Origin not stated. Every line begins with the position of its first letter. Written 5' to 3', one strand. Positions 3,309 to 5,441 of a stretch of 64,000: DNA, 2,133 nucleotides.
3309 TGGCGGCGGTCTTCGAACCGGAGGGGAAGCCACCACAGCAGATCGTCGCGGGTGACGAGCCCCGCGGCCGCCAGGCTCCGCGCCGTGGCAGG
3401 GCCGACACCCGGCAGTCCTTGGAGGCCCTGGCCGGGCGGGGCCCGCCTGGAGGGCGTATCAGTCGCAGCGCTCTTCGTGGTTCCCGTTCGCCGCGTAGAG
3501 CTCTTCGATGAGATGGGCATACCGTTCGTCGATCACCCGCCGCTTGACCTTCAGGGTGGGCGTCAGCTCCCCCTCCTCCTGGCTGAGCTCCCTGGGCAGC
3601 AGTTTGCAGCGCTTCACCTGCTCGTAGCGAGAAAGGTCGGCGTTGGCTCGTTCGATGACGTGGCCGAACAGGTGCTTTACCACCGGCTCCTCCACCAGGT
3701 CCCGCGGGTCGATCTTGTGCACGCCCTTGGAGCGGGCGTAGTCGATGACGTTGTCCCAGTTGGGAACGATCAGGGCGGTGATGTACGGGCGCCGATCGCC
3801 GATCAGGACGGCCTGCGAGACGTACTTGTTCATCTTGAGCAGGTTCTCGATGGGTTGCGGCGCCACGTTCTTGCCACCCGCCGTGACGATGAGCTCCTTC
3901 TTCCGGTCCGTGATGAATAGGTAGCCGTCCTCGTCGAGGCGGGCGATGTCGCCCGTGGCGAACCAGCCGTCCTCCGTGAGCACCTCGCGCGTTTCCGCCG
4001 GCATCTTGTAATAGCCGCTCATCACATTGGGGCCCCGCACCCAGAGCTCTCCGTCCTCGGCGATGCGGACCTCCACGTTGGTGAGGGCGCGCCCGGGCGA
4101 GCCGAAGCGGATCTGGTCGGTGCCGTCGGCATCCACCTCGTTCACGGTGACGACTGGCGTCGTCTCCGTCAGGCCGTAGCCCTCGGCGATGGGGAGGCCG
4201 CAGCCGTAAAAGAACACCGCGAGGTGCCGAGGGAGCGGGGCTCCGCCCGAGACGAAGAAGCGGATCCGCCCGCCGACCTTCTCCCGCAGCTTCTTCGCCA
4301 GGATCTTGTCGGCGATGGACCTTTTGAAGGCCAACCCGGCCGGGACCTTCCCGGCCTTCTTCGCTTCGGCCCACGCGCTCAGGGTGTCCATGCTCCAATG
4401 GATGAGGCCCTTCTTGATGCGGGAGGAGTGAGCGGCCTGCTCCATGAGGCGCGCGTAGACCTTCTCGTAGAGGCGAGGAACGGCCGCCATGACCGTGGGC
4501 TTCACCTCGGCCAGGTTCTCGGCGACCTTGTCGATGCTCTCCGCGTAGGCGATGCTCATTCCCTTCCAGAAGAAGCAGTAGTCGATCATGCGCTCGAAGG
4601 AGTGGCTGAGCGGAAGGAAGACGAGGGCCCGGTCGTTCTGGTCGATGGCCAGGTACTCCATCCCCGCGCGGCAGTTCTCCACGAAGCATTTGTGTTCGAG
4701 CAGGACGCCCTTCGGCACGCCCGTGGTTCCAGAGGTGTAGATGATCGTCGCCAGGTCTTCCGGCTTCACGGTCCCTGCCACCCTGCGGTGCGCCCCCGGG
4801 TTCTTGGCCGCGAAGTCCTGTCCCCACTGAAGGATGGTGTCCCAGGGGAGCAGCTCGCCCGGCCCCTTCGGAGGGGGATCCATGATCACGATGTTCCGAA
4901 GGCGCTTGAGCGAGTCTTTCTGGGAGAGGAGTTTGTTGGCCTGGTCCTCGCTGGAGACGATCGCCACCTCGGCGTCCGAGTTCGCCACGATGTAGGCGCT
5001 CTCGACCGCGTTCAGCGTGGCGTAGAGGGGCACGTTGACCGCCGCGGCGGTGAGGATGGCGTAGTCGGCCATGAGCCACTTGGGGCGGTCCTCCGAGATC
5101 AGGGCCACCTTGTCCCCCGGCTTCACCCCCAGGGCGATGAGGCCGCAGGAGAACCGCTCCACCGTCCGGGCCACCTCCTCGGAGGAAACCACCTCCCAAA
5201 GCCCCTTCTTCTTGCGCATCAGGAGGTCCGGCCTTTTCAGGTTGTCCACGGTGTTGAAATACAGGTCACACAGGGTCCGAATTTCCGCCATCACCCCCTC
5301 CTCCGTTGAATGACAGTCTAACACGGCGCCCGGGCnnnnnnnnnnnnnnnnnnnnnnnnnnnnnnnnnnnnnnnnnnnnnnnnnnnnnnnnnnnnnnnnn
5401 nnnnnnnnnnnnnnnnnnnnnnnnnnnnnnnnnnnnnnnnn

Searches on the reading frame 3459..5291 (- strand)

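Call 113: search_protein_families(library=pfam, proteins=[window:3459-5291:-], max_evalue=0.00001)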
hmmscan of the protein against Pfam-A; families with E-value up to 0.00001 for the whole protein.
window:3459-5291:- (610 aa): 2 families
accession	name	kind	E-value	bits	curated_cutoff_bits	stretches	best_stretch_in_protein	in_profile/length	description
PF00501.34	AMP-binding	-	8e-76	255.8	29.9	1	33-428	20-384/384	AMP-binding enzyme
PF23562.2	AMP-binding_C_3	-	2.4e-15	57.5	20.8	1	467-601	3-122/124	AMP-binding enzyme C-terminal domain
